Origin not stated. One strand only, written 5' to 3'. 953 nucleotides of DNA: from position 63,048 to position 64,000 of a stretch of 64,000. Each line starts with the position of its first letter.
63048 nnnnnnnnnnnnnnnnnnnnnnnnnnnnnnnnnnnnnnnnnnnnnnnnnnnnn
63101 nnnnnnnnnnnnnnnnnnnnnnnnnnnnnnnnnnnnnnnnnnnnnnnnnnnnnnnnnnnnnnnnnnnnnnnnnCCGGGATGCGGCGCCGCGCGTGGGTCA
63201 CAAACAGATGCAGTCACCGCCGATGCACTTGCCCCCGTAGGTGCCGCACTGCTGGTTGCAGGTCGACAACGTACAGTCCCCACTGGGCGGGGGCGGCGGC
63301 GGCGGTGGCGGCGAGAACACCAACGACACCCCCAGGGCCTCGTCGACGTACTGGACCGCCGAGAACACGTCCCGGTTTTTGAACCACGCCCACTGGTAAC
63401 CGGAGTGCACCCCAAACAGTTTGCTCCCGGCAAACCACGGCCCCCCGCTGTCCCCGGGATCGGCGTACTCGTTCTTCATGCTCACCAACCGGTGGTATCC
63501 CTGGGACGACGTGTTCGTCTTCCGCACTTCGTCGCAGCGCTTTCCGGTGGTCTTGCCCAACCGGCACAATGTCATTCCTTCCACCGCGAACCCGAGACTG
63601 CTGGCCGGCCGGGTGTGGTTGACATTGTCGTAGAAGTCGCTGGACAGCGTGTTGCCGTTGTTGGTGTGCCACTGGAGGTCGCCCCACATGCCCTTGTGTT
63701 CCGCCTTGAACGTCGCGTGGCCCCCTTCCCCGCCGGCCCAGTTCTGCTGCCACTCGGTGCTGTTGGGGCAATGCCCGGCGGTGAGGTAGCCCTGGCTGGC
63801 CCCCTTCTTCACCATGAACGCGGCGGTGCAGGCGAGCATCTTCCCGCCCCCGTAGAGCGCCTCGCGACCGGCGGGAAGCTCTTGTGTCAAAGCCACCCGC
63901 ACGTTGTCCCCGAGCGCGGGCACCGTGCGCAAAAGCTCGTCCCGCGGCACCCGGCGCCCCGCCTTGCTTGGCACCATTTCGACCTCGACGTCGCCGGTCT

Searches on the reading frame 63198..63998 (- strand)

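Call 60: search_protein_families(library=pfam, proteins=[window:63198-63998:-], max_evalue=0.001)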
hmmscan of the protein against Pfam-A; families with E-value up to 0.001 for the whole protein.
window:63198-63998:- (266 aa): 1 family
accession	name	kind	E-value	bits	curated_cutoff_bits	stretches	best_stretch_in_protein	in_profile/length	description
PF00089.32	Trypsin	-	7.6e-05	23.1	20.6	0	72-216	38-214/220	Trypsin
